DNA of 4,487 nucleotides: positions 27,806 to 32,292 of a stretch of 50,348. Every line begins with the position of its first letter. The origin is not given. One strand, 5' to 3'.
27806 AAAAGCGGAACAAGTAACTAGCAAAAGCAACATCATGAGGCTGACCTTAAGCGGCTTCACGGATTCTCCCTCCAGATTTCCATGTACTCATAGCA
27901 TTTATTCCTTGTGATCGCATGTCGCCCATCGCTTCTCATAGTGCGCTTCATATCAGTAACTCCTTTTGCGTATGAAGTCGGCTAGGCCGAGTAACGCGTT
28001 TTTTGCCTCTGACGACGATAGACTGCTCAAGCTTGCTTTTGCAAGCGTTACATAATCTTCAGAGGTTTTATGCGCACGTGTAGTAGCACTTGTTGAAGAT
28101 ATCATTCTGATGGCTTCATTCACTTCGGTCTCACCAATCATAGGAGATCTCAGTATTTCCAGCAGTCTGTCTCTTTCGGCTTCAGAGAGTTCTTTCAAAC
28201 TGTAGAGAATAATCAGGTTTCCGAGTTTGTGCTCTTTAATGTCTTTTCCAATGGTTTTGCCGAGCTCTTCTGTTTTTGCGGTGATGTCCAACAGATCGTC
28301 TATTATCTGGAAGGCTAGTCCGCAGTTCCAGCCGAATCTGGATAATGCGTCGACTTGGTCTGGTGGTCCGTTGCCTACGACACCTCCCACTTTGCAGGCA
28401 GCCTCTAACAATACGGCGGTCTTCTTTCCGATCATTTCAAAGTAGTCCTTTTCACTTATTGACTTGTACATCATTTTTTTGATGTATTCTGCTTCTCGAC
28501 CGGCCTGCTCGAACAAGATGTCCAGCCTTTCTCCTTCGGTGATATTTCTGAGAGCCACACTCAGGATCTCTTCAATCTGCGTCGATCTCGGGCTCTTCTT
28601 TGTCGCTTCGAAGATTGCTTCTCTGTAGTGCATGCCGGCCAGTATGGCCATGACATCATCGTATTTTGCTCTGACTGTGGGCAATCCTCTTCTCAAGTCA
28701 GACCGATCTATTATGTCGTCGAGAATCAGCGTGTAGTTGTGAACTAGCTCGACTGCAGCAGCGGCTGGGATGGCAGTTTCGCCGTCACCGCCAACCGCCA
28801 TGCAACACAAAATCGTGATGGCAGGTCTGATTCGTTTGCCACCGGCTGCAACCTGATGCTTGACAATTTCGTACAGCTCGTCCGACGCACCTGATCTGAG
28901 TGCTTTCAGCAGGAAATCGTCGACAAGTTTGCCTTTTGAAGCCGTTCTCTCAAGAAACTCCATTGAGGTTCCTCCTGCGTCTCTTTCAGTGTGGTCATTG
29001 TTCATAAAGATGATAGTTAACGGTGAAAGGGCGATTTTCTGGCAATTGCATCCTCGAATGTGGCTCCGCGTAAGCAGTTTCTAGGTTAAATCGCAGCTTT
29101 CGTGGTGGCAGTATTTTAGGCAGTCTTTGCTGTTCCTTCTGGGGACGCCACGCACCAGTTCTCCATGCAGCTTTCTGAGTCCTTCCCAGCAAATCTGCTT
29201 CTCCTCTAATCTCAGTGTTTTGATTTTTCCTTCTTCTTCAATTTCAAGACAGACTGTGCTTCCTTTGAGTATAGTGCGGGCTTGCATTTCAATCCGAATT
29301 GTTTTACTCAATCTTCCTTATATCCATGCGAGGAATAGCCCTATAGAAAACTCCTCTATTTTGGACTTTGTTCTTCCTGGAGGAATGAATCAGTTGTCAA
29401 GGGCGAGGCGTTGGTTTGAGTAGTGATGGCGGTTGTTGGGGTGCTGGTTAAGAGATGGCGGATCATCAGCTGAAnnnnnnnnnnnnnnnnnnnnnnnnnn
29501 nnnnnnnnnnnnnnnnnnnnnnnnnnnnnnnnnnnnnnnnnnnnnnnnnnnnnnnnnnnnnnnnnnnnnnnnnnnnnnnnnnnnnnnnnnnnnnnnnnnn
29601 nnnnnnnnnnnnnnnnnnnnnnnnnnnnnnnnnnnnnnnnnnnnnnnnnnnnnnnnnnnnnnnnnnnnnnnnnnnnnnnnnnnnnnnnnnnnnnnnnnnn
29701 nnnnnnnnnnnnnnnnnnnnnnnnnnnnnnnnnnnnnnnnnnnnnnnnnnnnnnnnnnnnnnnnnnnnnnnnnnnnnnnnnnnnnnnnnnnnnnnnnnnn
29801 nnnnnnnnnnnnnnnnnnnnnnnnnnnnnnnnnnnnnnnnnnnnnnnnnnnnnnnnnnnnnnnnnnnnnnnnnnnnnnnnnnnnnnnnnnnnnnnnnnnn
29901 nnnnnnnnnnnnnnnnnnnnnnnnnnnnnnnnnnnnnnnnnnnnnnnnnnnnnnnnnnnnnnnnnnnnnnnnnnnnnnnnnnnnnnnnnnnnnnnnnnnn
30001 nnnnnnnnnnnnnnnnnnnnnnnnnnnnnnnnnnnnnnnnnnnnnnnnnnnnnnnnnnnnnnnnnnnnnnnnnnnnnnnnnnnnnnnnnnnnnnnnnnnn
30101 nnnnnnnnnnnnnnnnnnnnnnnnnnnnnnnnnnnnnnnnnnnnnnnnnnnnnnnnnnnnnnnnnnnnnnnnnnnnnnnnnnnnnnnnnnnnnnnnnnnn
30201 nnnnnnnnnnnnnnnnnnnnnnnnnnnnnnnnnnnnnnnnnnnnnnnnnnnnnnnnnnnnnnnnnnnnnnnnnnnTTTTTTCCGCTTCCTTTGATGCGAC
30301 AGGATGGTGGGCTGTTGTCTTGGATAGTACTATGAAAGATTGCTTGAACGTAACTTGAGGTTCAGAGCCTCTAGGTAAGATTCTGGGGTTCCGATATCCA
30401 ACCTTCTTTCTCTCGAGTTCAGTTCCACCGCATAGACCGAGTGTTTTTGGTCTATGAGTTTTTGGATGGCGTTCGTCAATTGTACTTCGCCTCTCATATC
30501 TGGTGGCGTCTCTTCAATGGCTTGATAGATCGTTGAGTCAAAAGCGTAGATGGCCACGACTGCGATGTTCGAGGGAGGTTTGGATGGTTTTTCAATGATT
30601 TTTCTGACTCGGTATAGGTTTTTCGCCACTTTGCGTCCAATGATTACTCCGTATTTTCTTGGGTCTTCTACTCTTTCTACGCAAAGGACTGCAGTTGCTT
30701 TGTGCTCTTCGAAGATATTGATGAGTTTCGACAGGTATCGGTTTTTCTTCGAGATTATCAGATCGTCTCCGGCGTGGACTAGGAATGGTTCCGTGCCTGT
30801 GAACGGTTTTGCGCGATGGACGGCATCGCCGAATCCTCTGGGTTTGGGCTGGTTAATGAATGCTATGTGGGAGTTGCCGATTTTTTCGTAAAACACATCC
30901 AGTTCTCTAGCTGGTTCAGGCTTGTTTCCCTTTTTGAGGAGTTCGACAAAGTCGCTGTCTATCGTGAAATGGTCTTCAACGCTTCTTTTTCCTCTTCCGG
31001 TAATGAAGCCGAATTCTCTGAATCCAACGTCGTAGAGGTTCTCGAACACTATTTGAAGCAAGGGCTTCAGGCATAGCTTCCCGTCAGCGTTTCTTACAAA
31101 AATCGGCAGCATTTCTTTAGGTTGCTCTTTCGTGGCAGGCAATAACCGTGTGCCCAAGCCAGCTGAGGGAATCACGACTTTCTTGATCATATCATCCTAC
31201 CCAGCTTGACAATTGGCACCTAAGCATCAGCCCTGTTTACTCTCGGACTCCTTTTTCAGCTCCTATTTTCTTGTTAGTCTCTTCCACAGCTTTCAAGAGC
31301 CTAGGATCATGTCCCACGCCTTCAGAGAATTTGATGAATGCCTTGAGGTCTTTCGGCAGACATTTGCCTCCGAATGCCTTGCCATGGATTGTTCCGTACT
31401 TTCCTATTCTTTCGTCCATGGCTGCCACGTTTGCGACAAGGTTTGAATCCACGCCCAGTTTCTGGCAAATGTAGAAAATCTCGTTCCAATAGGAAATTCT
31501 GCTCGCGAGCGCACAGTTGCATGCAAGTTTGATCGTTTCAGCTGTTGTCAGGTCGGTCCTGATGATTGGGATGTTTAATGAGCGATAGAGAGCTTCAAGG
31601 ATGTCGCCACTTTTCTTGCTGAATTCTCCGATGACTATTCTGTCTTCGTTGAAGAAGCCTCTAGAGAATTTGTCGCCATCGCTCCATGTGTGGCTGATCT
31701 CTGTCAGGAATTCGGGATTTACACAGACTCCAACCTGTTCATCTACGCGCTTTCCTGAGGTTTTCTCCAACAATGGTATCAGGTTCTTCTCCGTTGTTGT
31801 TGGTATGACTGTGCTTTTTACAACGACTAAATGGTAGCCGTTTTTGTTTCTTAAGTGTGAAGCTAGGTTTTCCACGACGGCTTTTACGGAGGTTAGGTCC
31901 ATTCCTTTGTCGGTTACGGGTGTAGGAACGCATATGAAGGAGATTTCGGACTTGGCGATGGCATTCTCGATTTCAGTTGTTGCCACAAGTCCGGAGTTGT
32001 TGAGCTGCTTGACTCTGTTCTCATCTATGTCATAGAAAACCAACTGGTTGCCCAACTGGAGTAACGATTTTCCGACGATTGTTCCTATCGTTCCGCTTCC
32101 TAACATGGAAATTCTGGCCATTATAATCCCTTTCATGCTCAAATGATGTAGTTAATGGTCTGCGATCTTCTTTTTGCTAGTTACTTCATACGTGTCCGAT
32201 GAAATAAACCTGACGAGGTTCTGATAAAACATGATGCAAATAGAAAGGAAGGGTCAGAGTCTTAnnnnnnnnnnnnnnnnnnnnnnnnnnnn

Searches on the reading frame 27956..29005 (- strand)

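Call 19: search_protein_families(library=pfam, proteins=[window:27956-29005:-], max_evalue=0.01)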
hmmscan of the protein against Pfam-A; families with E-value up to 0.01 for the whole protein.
window:27956-29005:- (350 aa): 1 family
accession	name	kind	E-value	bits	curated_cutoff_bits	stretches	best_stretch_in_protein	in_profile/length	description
PF00348.22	polyprenyl_synt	-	1.8e-61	208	27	1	43-301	3-250/251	Polyprenyl synthetase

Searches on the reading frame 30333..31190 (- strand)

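Call 53: search_protein_families(library=pfam, proteins=[window:30333-31190:-], max_evalue=0.001)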
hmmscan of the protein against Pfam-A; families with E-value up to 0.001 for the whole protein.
window:30333-31190:- (286 aa): 1 family
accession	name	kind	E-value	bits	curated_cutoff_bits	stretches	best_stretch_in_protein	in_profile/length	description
PF00483.29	NTP_transferase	-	8.1e-31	107.9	21.2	1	5-277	2-240/245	Nucleotidyl transferase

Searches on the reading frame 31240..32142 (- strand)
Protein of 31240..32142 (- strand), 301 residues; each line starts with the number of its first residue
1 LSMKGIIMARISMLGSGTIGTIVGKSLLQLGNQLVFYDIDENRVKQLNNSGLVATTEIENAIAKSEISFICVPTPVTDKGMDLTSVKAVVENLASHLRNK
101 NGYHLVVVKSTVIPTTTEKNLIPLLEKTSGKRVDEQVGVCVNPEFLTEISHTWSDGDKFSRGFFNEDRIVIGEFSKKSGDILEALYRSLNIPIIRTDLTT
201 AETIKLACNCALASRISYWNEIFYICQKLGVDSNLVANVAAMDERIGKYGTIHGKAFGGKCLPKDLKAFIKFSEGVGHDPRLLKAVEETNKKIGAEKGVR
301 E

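Call 53: search_protein_families(library=pfam, proteins=[window:31240-32142:-], max_evalue=0.001)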
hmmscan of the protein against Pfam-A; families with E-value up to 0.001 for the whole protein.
window:31240-32142:- (301 aa): 7 families
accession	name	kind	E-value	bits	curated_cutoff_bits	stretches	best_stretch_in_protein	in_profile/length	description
PF03721.20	UDPG_MGDP_dh_N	-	2e-32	112.8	27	2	51-184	63-186/187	UDP-glucose/GDP-mannose dehydrogenase family, NAD binding domain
PF00984.24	UDPG_MGDP_dh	-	1.5e-25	89.5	25.4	1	200-291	2-93/94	UDP-glucose/GDP-mannose dehydrogenase family, central domain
PF03446.21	NAD_binding_2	-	1.7e-05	25.3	21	1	10-118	1-101/161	NAD binding domain of 6-phosphogluconate dehydrogenase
PF02558.23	ApbA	-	5.6e-05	23.2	22.2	1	11-68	1-57/150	Ketopantoate reductase PanE/ApbA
PF03807.23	F420_oxidored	-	0.00011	23.2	21.6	1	10-81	1-76/94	NADP oxidoreductase coenzyme F420-dependent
PF01210.29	NAD_Gly3P_dh_N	-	0.00028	21.3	23.1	0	11-79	2-84/158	NAD-dependent glycerol-3-phosphate dehydrogenase N-terminus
PF02826.25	2-Hacid_dh_C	-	0.00067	19.5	25.1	1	9-79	37-107/178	D-isomer specific 2-hydroxyacid dehydrogenase, NAD binding domain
